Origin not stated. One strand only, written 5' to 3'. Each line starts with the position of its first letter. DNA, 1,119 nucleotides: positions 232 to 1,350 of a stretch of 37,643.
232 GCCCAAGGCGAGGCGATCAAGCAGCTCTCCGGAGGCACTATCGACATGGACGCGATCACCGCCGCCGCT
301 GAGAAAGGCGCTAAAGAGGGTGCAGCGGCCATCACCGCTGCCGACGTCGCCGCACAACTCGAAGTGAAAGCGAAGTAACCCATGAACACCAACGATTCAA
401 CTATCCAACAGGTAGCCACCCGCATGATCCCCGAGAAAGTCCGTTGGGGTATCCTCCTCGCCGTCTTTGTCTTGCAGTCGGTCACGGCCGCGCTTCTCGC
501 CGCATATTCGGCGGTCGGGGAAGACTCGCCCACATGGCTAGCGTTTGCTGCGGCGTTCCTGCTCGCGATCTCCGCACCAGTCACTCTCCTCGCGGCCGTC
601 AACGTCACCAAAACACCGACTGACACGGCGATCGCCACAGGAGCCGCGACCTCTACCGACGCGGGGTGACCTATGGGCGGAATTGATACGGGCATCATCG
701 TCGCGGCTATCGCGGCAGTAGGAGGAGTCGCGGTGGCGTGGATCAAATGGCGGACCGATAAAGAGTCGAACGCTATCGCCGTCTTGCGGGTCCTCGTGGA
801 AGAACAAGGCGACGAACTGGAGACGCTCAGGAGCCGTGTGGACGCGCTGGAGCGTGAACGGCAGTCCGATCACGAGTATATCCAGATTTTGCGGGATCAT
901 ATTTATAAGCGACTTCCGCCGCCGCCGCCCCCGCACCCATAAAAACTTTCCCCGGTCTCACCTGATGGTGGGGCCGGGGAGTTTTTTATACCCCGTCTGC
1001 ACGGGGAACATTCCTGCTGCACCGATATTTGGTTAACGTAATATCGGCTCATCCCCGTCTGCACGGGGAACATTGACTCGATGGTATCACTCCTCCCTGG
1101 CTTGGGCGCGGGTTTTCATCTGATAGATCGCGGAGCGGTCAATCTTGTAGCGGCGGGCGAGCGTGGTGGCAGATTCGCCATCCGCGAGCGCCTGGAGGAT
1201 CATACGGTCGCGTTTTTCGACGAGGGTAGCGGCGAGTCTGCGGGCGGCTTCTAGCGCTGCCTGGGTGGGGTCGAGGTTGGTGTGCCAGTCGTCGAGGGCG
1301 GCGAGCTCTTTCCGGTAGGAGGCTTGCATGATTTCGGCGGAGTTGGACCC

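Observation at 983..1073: Phage-borne, cas-less type I-E mini-CRISPR array built to yield one crRNA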

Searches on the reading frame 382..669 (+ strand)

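Call 10: search_protein_families(library=pfam, proteins=[window:382-669:+], max_evalue=0.01)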
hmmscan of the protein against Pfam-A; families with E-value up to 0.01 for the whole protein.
window:382-669:+ (95 aa): 1 family
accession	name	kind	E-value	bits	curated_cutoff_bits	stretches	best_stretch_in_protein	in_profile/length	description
PF08592.16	Anthrone_oxy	-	0.003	18.2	27.3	1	31-78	14-64/106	Anthrone oxygenase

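Call 42: search_protein_families(library=phrogs, proteins=[window:382-669:+], max_evalue=0.01)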
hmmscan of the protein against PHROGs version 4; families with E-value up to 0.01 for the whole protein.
window:382-669:+ (95 aa): 0 families

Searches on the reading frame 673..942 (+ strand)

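Call 10: search_protein_families(library=pfam, proteins=[window:673-942:+], max_evalue=0.01)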
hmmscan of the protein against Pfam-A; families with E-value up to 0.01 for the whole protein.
window:673-942:+ (89 aa): 0 families

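Call 42: search_protein_families(library=phrogs, proteins=[window:673-942:+], max_evalue=0.01)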
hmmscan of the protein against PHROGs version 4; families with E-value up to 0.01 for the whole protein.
window:673-942:+ (89 aa): 2 families
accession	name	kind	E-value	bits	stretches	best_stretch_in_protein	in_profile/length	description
phrog_739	-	lysis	0.00061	21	1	8-77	9-78/122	Rz-like spanin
phrog_1397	-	unknown function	0.0014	19.9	0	37-89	51-110/116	-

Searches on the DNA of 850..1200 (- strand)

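Call 7: search_rna_families(source=window, start=850, end=1200, threshold=evalue, max_evalue=10, show_alignments=4)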
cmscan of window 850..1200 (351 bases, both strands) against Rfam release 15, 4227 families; matches with E-value up to 10: 4.
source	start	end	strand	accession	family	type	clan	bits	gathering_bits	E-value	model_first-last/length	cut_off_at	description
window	850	1012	+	RF00260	HepC_CRE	Cis-reg;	-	25.3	140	8.7e-05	15-176/176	5'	Hepatitis C virus (HCV) cis-acting replication element (CRE)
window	1046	1070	+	RF01356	CRISPR-DR28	Gene; CRISPR;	-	19.4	35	0.55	1-24/24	no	CRISPR RNA direct repeat element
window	932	993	+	RF04121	mir-1289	Gene; miRNA;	-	19.3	66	0.24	1-91/91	no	mir-1289 microRNA precursor family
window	1065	1097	-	RF03186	mir-3689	Gene; miRNA;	-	14.3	58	5.2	1-72/72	no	mir-3689 microRNA precursor family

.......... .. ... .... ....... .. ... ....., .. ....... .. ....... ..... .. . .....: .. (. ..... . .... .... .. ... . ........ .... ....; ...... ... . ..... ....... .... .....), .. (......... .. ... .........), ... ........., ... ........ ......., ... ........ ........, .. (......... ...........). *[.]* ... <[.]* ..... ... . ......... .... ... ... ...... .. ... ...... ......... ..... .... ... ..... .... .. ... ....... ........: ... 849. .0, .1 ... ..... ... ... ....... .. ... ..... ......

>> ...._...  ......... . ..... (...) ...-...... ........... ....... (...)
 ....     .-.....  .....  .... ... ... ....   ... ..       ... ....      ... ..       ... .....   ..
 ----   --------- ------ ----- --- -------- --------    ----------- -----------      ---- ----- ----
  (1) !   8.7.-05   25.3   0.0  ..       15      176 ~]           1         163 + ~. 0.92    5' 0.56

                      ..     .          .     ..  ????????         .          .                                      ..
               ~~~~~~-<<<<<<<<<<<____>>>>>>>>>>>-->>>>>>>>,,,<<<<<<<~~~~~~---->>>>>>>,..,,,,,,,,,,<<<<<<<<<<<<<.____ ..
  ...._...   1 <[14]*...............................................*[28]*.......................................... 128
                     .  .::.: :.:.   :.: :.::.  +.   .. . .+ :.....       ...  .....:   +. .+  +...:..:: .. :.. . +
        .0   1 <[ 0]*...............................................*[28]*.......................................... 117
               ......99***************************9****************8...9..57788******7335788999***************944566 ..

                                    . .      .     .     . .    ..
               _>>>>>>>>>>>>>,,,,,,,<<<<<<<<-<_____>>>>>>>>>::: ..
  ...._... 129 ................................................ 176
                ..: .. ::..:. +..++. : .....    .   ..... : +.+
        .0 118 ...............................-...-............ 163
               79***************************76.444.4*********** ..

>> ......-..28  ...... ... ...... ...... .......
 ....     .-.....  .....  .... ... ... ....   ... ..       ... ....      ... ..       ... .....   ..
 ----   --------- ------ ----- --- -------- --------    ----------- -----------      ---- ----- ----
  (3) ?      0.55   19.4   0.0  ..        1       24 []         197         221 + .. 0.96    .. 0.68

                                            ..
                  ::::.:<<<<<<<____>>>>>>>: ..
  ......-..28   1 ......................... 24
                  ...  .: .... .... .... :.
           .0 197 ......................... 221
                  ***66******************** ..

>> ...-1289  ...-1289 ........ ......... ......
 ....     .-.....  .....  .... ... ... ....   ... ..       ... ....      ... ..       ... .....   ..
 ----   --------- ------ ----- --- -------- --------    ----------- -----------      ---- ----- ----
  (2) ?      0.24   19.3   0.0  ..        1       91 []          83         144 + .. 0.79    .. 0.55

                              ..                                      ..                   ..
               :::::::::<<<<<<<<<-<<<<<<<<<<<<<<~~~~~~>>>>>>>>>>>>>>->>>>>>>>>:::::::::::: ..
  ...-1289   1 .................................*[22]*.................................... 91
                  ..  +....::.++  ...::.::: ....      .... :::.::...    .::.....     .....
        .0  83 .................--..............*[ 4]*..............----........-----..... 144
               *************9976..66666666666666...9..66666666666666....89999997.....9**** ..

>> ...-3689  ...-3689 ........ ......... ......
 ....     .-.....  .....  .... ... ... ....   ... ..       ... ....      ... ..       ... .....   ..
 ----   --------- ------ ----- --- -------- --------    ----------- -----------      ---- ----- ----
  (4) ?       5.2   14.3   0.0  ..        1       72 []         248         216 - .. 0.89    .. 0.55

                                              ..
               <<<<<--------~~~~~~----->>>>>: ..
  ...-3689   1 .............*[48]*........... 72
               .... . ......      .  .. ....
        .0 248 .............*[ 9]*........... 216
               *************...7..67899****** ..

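Call 18: search_dna_similar(query=window:1012-1044:-, collection=phages, mode=distant, max_evalue=10)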
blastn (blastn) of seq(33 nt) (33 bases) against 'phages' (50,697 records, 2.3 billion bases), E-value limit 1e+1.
Records with a match: 12; places in all: 12; records where one place covers at least 80% of the query: 3.
Best place of each record, by identity: >=99% 7; 95-99% 2; 80-90% 3.
By first word of the organism name: Enterococcus 7; Klebsiella 3; uncultured 2.
By host as written in the record: Enterococcus faecalis 3; Klebsiella pneumoniae 07RAFM-KPN-503 2; - 2; Klebsiella pneumoniae 1; Enterococcus faecalis 5/5477 1; Enterococcus faecalis EF54 1; Enterococcus faecalis 10-17 1; Enterococcus faecalis ATCC 29212 1.
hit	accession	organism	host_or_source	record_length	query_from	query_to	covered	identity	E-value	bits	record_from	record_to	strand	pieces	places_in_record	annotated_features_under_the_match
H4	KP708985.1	Klebsiella phage vB_KpnP_SU503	Klebsiella pneumoniae 07RAFM-KPN-503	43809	7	33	82%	85.2%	4e+0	32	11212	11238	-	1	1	putative DNA polymerase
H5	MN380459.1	Klebsiella phage vB_KpnP_fHeKpn01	Klebsiella pneumoniae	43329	7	33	82%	85.2%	4e+0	32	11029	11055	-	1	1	putative DNA polymerase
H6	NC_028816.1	Klebsiella phage vB_KpnP_SU503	Klebsiella pneumoniae 07RAFM-KPN-503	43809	7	33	82%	85.2%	4e+0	32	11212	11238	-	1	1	DNA polymerase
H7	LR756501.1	uncultured phage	metagenomic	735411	1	20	61%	95.0%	4e+0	33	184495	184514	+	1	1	record has no annotation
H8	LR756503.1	uncultured phage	metagenomic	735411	1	20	61%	95.0%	4e+0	33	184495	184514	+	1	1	record has no annotation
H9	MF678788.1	Enterococcus phage phiSHEF2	Enterococcus faecalis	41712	5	21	52%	100.0%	4e+0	32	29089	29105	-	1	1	bifunctional DNA primase/polymerase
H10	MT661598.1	Enterococcus phage vB_EFaS_TV54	Enterococcus faecalis 5/5477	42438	5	21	52%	100.0%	4e+0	32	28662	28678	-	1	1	bifunctional DNA primase/polymerase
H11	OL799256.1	Enterococcus phage phiSHEF10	Enterococcus faecalis EF54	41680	5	21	52%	100.0%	4e+0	32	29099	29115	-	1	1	primase/polymerase protein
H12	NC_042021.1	Enterococcus phage phiSHEF2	Enterococcus faecalis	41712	5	21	52%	100.0%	4e+0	32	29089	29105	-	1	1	DNA polymerase/primase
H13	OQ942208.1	Enterococcus phage vB-EfaP-1017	Enterococcus faecalis 10-17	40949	5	21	52%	100.0%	4e+0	32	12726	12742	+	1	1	record has no annotation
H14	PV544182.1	Enterococcus phage TwoStep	Enterococcus faecalis ATCC 29212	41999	5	21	52%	100.0%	4e+0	32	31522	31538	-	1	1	DNA polymerase/primase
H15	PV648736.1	Enterococcus phage vB_EfaS_SZ2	Enterococcus faecalis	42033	5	21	52%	100.0%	4e+0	32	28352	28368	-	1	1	DNA polymerase/primase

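Call 55: search_dna_similar(query=window:991-1074:-, collection=plasmids, mode=distant, max_evalue=1, max_rows=30)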
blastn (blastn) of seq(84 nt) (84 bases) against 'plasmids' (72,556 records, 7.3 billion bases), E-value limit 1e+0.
Records with a match: 6; places in all: 34; records where one place covers at least 80% of the query: 4.
Best place of each record, by identity: 90-95% 1; 80-90% 1; 60-80% 4.
By first word of the organism name: Salinivibrio 2; Proteus 2; Vibrio 1; Streptomyces 1.
By predicted mobility (MOB-suite, as given by PLSDB): non-mobilizable 4; mobilizable 2.
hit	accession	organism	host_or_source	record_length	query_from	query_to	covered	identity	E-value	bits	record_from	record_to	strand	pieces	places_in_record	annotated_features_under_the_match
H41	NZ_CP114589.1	Salinivibrio kushneri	-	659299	3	84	98%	78.6%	3e-4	96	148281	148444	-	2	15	none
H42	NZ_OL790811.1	Proteus mirabilis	-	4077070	3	84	98%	77.9%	5e-2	84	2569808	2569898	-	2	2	none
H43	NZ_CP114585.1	Salinivibrio proteolyticus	-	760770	3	84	98%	77.9%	6e-1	80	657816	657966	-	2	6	none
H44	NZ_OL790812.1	Proteus mirabilis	-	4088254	3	83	96%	77.7%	2e-1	82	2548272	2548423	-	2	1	none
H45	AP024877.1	Vibrio halioticoli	-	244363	3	36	40%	88.2%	2e-1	41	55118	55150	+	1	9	record has no annotation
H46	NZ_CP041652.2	Streptomyces sp. RLB1-9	Isolated strain,Microscale soil grain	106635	6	31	31%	92.3%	6e-1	39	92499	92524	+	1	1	none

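Call 97: search_dna_similar(query=window:1043-1074:-, collection=phages, mode=distant, max_evalue=10, max_rows=30)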
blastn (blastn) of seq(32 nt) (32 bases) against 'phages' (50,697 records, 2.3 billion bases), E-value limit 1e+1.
No match.
